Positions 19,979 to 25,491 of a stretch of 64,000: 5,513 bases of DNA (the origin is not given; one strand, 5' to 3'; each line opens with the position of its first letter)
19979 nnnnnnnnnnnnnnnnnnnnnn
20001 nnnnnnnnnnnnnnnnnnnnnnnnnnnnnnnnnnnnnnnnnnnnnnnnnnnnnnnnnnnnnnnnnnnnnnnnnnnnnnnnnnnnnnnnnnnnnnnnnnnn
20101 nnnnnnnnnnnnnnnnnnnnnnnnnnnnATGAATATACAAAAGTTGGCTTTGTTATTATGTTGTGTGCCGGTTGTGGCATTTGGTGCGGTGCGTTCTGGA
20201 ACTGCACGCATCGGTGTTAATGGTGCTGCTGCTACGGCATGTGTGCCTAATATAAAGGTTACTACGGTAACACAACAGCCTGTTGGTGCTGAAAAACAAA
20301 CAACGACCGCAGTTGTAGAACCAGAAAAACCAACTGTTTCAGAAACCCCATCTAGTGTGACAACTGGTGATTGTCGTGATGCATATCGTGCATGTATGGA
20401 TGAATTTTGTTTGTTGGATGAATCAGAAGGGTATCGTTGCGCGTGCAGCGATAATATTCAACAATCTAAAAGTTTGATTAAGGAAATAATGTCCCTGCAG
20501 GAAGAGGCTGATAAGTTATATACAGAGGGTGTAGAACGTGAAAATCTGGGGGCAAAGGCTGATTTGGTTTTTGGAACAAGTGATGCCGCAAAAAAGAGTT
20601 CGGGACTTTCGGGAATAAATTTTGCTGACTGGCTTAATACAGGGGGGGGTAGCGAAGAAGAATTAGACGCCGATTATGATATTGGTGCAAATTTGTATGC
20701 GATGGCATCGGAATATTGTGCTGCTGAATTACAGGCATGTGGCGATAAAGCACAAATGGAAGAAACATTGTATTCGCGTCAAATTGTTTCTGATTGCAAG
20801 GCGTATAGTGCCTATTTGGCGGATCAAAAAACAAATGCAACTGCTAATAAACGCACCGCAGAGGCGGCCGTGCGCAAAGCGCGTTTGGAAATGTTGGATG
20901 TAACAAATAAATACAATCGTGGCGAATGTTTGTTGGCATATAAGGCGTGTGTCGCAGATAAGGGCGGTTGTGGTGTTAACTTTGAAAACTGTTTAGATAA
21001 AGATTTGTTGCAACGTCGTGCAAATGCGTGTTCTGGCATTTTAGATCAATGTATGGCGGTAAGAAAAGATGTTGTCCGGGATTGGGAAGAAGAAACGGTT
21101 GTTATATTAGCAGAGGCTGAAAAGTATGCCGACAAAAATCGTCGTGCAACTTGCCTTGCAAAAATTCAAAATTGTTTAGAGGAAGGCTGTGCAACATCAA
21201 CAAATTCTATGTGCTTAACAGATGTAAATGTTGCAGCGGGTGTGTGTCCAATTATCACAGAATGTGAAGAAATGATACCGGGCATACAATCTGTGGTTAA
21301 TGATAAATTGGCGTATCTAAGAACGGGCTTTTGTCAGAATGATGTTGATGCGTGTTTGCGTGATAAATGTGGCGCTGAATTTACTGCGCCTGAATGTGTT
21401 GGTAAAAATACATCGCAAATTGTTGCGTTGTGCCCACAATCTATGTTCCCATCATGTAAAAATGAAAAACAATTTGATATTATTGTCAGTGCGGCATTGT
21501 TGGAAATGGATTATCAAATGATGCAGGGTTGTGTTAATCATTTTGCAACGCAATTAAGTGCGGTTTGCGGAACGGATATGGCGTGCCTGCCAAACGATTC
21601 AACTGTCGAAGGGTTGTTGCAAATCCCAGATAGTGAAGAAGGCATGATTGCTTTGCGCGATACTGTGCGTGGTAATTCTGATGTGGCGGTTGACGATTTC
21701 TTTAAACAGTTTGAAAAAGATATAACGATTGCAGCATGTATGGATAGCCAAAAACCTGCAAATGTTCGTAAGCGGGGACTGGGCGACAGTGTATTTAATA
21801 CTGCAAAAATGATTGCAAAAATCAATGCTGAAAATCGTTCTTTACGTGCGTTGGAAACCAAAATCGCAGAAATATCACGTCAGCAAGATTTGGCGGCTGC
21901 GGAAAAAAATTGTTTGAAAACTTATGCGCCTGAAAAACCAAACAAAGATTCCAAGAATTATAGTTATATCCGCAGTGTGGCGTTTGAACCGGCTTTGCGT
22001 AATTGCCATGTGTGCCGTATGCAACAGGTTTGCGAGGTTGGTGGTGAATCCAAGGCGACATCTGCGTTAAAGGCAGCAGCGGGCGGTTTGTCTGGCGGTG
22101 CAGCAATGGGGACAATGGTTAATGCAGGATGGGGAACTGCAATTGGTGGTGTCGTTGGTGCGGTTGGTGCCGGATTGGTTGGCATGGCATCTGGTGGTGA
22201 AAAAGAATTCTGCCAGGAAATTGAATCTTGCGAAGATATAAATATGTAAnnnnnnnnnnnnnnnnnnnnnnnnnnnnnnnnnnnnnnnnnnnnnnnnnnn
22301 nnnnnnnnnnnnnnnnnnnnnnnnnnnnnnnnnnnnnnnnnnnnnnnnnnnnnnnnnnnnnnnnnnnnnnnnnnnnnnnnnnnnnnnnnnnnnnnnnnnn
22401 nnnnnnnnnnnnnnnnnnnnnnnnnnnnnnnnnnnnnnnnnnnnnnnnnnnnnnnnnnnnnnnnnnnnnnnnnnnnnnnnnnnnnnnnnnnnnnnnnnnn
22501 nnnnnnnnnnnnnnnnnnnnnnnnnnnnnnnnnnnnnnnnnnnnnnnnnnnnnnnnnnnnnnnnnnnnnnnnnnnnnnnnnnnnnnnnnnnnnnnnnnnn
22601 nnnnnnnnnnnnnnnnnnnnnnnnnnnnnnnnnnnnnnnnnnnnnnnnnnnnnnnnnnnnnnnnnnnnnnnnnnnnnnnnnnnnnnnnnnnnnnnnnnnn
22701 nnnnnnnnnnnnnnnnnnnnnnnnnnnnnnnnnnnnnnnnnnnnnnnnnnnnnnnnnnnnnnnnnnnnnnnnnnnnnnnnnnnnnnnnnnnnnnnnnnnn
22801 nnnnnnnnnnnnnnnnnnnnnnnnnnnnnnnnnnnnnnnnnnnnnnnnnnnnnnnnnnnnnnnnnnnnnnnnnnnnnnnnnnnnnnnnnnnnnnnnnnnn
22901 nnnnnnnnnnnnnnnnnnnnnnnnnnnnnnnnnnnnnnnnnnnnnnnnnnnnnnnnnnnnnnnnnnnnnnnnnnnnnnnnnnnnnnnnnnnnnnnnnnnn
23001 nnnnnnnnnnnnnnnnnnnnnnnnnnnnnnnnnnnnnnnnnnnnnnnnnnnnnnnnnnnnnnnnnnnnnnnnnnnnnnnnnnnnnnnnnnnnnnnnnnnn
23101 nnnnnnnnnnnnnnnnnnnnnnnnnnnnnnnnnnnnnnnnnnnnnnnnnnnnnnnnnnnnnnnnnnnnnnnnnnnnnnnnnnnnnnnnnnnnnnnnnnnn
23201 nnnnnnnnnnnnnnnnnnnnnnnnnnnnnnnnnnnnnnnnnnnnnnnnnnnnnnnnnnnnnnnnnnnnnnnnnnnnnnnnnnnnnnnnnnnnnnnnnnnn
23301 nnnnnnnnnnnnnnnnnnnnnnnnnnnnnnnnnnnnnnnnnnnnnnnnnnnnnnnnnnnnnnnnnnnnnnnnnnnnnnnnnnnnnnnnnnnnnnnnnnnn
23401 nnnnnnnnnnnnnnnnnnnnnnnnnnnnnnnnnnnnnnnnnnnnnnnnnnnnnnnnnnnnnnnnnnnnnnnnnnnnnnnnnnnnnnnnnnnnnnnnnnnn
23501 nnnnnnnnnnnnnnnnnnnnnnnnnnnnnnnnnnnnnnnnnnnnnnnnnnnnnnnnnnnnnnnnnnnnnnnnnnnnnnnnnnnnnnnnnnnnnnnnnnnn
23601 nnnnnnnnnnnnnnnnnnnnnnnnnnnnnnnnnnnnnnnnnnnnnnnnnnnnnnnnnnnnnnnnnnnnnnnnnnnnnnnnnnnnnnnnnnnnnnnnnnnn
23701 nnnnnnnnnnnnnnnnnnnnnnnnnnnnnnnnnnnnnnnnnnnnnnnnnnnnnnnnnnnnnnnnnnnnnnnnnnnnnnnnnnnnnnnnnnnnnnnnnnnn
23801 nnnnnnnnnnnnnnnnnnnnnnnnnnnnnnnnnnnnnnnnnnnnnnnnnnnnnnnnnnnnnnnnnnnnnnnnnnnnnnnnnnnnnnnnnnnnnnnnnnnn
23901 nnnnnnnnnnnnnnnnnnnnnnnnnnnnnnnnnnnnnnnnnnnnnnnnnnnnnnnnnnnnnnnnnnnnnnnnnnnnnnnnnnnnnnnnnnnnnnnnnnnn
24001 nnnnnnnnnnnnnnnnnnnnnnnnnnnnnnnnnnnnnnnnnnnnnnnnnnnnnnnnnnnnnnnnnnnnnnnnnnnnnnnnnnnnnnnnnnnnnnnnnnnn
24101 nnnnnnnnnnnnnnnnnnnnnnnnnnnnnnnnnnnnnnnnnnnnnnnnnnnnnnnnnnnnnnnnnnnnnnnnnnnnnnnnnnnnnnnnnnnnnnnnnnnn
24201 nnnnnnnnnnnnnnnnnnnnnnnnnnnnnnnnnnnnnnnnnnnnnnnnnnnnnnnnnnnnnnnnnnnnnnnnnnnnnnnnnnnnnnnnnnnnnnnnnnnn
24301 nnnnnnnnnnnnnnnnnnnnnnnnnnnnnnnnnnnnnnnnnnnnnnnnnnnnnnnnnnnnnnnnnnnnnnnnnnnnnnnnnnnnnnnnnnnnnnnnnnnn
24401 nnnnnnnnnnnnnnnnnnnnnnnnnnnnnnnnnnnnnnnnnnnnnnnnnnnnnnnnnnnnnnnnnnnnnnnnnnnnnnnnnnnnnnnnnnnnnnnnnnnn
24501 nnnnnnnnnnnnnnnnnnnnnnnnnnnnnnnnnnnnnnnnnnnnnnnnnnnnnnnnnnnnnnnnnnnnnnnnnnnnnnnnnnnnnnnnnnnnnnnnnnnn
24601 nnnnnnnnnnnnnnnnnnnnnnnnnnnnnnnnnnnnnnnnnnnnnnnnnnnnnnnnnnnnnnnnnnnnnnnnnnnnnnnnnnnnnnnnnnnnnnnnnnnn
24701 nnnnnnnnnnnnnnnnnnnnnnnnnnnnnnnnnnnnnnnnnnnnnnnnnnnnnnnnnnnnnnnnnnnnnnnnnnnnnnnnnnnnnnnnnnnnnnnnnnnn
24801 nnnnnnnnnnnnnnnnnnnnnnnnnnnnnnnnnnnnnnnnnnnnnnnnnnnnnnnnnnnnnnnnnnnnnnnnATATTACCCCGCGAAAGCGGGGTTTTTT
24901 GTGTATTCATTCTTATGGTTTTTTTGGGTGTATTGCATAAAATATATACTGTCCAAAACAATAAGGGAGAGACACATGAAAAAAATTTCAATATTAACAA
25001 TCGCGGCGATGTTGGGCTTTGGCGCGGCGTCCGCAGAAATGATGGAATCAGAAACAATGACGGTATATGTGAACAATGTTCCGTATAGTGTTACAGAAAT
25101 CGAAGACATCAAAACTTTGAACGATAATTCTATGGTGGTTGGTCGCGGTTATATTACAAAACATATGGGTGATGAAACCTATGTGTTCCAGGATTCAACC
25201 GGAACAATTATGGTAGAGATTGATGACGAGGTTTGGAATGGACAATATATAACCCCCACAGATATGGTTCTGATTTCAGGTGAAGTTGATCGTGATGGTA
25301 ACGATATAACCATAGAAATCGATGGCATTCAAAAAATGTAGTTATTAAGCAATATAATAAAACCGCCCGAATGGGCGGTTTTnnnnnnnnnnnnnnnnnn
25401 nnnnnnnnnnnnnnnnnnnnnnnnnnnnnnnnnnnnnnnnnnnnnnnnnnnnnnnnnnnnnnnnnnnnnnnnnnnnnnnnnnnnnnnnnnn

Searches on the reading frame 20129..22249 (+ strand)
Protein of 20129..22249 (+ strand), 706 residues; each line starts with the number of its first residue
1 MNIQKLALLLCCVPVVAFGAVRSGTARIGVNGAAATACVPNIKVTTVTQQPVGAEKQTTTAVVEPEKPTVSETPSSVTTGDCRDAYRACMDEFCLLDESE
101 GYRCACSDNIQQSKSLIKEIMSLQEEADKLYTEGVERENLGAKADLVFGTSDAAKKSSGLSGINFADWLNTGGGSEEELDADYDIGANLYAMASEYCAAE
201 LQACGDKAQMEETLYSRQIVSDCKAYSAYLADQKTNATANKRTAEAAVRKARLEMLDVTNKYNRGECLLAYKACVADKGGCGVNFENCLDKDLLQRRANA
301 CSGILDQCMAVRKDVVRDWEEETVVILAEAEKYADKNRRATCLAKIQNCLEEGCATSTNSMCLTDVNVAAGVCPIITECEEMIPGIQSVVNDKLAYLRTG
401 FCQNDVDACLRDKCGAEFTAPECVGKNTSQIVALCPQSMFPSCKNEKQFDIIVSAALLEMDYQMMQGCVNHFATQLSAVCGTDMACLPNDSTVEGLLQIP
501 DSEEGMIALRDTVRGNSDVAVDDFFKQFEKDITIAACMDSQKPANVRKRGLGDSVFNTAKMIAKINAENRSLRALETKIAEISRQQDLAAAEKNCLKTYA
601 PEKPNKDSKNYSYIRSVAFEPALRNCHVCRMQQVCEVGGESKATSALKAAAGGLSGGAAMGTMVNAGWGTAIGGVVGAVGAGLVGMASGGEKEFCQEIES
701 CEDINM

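Call 3: search_protein_families(library=pfam, proteins=[window:20129-22249:+], max_evalue=1)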
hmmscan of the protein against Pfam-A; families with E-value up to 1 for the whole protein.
window:20129-22249:+ (706 aa): 1 family
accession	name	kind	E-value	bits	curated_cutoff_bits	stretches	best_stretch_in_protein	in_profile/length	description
PF23576.2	SEN1_barrel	-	0.092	13.2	27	1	314-349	33-66/101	Helicase SEN1 beta-barrel domain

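Call 4: search_protein_families(library=ncbifam, proteins=[window:20129-22249:+], max_evalue=1)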
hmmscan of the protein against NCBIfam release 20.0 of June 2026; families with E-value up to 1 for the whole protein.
window:20129-22249:+ (706 aa): 1 family
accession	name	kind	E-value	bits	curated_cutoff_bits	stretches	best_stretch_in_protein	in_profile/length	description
TIGR03789.1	pdsO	hypoth_equivalog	0.7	9.5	152.2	1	640-692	33-81/243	sortase-associated OmpA-like protein PdsO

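Call 12: find_homologous_proteins(query=window:20129-22249:+, max_evalue=0.001)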
Query window:20129-22249:+ (706 aa): 962 proteins with E <= 0.001 among 8000 candidates; the best 120 are listed.
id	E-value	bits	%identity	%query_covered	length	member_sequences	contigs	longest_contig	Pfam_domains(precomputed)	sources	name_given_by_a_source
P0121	0.0e+0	1580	100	100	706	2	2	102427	-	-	-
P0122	0.0e+0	1242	79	100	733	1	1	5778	-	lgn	-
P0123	0.0e+0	1155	73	100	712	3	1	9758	-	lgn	-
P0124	0.0e+0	1138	72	100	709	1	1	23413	-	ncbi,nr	ncbi:MAG: hypothetical protein KBS86_01085 [Proteobacteria bacterium]|nr:hypothetical protein [Candi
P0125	0.0e+0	1125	72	100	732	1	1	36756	-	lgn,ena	-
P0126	0.0e+0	1108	69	100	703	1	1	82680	-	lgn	-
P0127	0.0e+0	1108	71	100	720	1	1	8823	-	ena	-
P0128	0.0e+0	1108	69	100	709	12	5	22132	-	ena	-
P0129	0.0e+0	1107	70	100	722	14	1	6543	-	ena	-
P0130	0.0e+0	1106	70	100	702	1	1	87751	-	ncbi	-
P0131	0.0e+0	1105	70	100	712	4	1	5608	-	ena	-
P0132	0.0e+0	1104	70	100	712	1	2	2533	-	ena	-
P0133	0.0e+0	1104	70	100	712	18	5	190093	-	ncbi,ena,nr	ncbi:MAG: hypothetical protein IJ500_04170 [Alphaproteobacteria bacterium]|nr:hypothetical protein [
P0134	0.0e+0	1103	70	100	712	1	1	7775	-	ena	-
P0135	0.0e+0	1103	70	100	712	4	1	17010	-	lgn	-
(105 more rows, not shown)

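Call 19: find_related_loci(query=A2, collection=genome_contigs, flank=10000)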
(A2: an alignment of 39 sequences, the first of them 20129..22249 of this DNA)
Query A2 (706 aa) in genome_contigs; peptide patterns used: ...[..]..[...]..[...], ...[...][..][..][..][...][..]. (x = any residue, [..] = any of these).
597 stretches matched a pattern (row limit reached: there are more); 562 encode a relative of the query (tblastn E <= 1e-3); the best 80 are kept; 80 distinct loci.
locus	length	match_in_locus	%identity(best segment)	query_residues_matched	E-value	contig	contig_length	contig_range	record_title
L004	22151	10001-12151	67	1-706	0e+0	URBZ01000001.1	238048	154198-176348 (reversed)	uncultured Rickettsiales bacterium isolate UMGS860 genome assembly, contig: NODE_4_length_238048_cov_6.154912, whole gen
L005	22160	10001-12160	70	1-706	0e+0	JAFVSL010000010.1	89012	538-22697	MAG: Alphaproteobacteria bacterium isolate RGIG5353 Sheep_Colon-3__c759987, whole genome shotgun sequence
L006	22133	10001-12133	69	1-706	0e+0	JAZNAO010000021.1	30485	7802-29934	MAG: Candidatus Enterousia sp. isolate T1900044746_TS20190212.MAGScoT_cleanbin_000053 SGB_2122_k141_345366, whole genome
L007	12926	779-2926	67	1-706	0e+0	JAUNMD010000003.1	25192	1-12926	MAG: Pseudomonadota bacterium isolate S31M_St_19 NODE_510_length_25192_cov_5.336595, whole genome shotgun sequence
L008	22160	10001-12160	70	1-706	0e+0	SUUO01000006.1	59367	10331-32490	MAG: Alphaproteobacteria bacterium isolate SIG48 NODE_3025_length_59367_cov_2.199662, whole genome shotgun sequence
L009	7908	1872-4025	65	1-706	0e+0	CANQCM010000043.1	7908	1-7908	MAG: uncultured Alphaproteobacteria bacterium isolate Lapin-005__bin117 genome assembly, contig: Lapin-005__NODE_12892_l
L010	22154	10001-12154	70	1-706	0e+0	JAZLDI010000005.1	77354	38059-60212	MAG: Candidatus Enterousia sp. isolate T1900045038_TC20190031.MAGScoT_cleanbin_000032 SGB_4470_k141_1343699, whole genom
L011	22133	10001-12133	67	1-706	0e+0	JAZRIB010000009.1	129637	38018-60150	MAG: Candidatus Enterousia sp. isolate T1900045477_YK20190171.MAGScoT_cleanbin_000036 SGB_7287_k141_308728, whole genome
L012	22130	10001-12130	69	1-706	0e+0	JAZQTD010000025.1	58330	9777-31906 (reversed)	MAG: Candidatus Enterousia sp. isolate T1900045192_TC20190188.MAGScoT_cleanbin_000014 SGB_5297_k141_446399, whole genome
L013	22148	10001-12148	68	1-706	0e+0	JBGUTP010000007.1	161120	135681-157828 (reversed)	MAG: Candidatus Enterousia sp. isolate fecal_MAG_67 fecal_MAG_67_contig_0007, whole genome shotgun sequence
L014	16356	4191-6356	67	1-706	0e+0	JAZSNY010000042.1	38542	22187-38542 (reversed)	MAG: Candidatus Enterousia sp. isolate T1900044549_TS20190015.MAGScoT_cleanbin_000102 SGB_200_k141_3438709, whole genome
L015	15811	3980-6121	67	1-706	0e+0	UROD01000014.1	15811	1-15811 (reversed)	uncultured Rickettsiales bacterium isolate UMGS1180 genome assembly, contig: NODE_990_length_15811_cov_2.415017, whole g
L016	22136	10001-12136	67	1-706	0e+0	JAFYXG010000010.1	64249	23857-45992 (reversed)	MAG: Alphaproteobacteria bacterium isolate RGIG7505 Water_buffalos_Colon.Co__c1009779, whole genome shotgun sequence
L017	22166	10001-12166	67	1-706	0e+0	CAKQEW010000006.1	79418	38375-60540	MAG: uncultured Alphaproteobacteria bacterium isolate REFINED_METABAT215_TOP10_CONTIGS_1500_ASSEMBLY_K77_MERGED__Hadza_M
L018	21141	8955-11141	64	1-706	0e+0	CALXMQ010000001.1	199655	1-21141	MAG: uncultured Alphaproteobacteria bacterium isolate BRZ_KT__bin2 genome assembly, contig: BRZ_KT__NODE_12_length_19965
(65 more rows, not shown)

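Call 29: predict_structure(alignment_id=A2)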
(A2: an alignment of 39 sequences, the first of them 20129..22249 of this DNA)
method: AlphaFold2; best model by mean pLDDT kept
length: 706 residues; sequences in the alignment: 39
mean_pLDDT: 68.3   pTM: 0.37
mean pLDDT of the five models: 68.3, 66.1, 63.4, 61.5, 59.3
residues with pLDDT >= 90: 66; 70-90: 369; 50-70: 104; < 50: 167
segments of 3 or more residues with pLDDT < 50: 13-79, 143-181, 542-547, 639-690
pLDDT, mean of each block of 10 residues (from residue 1): 58 39 28 24 26 29 30 39 78 65 76 76 77 65 47 37 35 33 64 77 72 82 81 81 74 60 78 87 74 86 81 87 86 81 86 71 80 87 84 83 84 75 70 82 79 75 67 73 77 86 92 89 79 61 49 70 86 90 91 93 86 92 92 73 45 30 27 30 37 78 90
secondary structure, 60 per line:
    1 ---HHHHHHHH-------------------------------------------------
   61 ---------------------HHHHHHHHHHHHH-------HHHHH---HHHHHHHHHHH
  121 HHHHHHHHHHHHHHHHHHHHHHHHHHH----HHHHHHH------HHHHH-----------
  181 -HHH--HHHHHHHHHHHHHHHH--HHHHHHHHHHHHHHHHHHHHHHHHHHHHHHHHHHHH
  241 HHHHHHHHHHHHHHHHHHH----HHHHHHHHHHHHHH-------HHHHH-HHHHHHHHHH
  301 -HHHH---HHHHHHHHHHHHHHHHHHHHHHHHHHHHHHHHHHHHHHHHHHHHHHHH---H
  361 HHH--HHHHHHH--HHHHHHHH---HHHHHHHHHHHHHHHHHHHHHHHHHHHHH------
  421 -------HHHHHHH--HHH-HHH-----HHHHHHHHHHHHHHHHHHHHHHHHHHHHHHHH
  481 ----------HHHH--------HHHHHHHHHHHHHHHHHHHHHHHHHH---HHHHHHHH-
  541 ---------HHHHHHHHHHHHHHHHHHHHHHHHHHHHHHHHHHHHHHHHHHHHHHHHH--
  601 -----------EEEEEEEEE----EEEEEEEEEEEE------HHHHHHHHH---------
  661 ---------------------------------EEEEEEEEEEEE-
elements in order (helices of 4 or more, strands of 3 or more residues): H4-11 H82-94 H102-106 H110-147 H152-158 H165-169 H187-202 H205-259 H264-277 H285-289 H291-300 H302-305 H309-356 H360-363 H366-372 H375-382 H386-414 H428-434 H449-480 H491-494 H503-528 H532-539 H550-598 E612-620 E625-636 H643-651 E694-705

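Call 32: fold_search(model_id=the predicted structure, library=pdb)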
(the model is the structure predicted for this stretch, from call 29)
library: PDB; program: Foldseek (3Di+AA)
matches with E <= 10: 25; with E <= 0.001: 0
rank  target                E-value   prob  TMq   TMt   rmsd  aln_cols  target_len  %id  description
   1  7n6g_6A               3.1e+00  0.02  0.08  0.04  42.7       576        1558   12  C1 of central pair (released 2022-05-18)
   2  9lwa_B                3.4e+00  0.18  0.05  0.20   9.9        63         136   14  Bacteriophage Mycofy1 distal head-to-tail interface (C6 symmetry) (released 2025-04-16)
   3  9d01                  4.7e+00  0.04  0.09  0.15  40.7       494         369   11  Crystal Structure of a-iTHR-201 (released 2025-12-10)
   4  8pr2_f                4.7e+00  0.02  0.09  0.09  35.3       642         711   10  Cytoplasmic dynein-1 heavy chain bound to JIP3-LZI (released 2024-03-27)
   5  9s1e_B                4.9e+00  0.15  0.05  0.05  15.1        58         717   12  Cryo-EM structure of the endogeneous MIWI in complex with pachytene piRNA at 2.8A (released 2026-01-21)
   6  9qxt_E                4.9e+00  0.02  0.08  0.10  27.3       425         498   14  E. coli JetABC dimer in the DNA boarding-holding state (released 2025-10-01)
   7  8a9w                  5.9e+00  0.18  0.04  0.27   6.5        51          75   14  Crystal structure of PulL C-ter domain (released 2023-01-11)
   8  4dg7_H                5.9e+00  0.02  0.06  0.14  26.8       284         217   10  Low resolution structure of Drosophila Translin (released 2012-06-06)
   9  8bsj_Sb               6.1e+00  0.14  0.04  0.21  11.5        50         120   20  Giardia Ribosome in PRE-T Classical State (C) (released 2023-03-22)
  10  8w20_A                6.1e+00  0.02  0.08  0.08  41.6       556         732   13  Umb1 umbrella toxin particle (released 2024-04-17)
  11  4dg7_E                6.4e+00  0.02  0.06  0.14  26.8       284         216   10  Low resolution structure of Drosophila Translin (released 2012-06-06)
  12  8fvy_Y                6.7e+00  0.14  0.04  0.19   8.9        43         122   19  40S subunit of the Giardia lamblia 80S ribosome (released 2024-01-24)
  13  5kip_A                7.0e+00  0.04  0.04  0.13   9.3        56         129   18  Asymmetric unit for the coat proteins of phage Qbeta (released 2016-10-05)
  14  5fhp_E                7.0e+00  0.03  0.07  0.16  22.5       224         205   11  SeMet regulator of nicotine degradation (released 2016-12-21)
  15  9inh_A                7.3e+00  0.01  0.07  0.08  39.8       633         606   11  Cryo-EM structure of human XPR1 in complex with InsP6 in outward-facing state (SPX visible)-in the presence of KIDINS2 (released 2025-04-02)
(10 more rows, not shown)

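Call 34: search_protein_representatives(alignment_id=A2)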
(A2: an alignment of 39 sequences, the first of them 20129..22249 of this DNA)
Query: 39 sequences, 808 profile positions. Proteins with E-value up to 0.001 (for the whole library): 967; up to 1e-10: 798; up to 1e-30: 572. The best 150 are listed.
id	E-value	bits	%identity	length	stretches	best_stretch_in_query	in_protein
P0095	1.9e-286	969.0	-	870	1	11-772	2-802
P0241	1.4e-283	959.5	-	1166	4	1-580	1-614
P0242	4.9e-262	888.3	-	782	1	1-747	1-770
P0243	1.9e-256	869.8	-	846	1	1-747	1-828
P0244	1.6e-249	846.9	-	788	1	1-753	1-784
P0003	5.0e-245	832.0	-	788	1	1-549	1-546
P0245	1.6e-234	797.3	-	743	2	103-560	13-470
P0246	2.9e-234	796.4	-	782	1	1-746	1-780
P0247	8.7e-234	794.8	-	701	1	179-776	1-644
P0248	1.4e-230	784.2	-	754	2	1-562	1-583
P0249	4.1e-227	772.8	-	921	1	30-764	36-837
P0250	7.5e-225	765.3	-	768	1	1-716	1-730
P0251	1.1e-215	734.9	-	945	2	3-571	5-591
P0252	5.6e-211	719.4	-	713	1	18-748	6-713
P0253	2.7e-206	703.9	-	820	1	7-708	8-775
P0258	5.8e-184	630.1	-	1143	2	1-560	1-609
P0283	2.0e-121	423.2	-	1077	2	21-663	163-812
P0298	2.8e-115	402.9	-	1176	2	22-622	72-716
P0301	1.5e-114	400.5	-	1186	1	12-616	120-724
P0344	4.2e-105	369.2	-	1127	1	22-655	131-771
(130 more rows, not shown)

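Call 42: search_protein_families(library=pfam, proteins=[P0241, P0258, P0301, P0298, P0283, P0344], max_evalue=0.01)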
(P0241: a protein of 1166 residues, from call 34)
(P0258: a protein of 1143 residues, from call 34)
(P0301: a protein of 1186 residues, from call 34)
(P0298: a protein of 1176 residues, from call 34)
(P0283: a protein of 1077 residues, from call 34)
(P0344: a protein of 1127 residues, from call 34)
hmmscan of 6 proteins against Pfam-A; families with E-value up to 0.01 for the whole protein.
P0241 (1166 aa): 1 family
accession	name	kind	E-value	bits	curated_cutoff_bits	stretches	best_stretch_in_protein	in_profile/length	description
PF24634.1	DUF7631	-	0.00025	21.9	27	0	827-841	3-17/50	Domain of unknown function (DUF7631)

P0258 (1143 aa): 0 families

P0301 (1186 aa): 0 families

P0298 (1176 aa): 0 families

P0283 (1077 aa): 0 families

P0344 (1127 aa): 0 families

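Call 67: search_protein_families(library=phrogs, proteins=[window:20129-22249:+], max_evalue=0.01)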
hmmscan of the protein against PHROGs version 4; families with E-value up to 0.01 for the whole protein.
window:20129-22249:+ (706 aa): 1 family
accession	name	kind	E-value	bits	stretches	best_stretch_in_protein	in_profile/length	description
phrog_794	-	tail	0.0038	17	1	642-684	619-662/763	tail length tape measure protein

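Call 68: search_protein_families(library=padloc, proteins=[window:20129-22249:+], max_evalue=0.01)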
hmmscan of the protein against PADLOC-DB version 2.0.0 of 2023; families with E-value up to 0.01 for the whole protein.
window:20129-22249:+ (706 aa): 0 families

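Call 76: find_encoding_contigs(protein=window:20129-22249:+, flank=500, max_places=3)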
Protein window:20129-22249:+ (706 aa): 1 contig read that carries it; 1 place shown.
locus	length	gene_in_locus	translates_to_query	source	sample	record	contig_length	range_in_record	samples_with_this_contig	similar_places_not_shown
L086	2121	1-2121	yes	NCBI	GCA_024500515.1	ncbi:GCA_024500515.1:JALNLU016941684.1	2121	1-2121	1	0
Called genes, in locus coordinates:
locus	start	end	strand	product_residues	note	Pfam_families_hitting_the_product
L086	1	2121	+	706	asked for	?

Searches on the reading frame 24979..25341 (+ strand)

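Call 27: search_protein_families(library=pfam, proteins=[window:24979-25341:+], max_evalue=0.01)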
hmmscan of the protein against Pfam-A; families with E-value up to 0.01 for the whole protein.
window:24979-25341:+ (120 aa): 1 family
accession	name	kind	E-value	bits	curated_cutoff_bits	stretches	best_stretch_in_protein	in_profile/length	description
PF04076.19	BOF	-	8.9e-23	80.8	25.8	1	37-119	21-103/103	Bacterial OB fold (BOF) protein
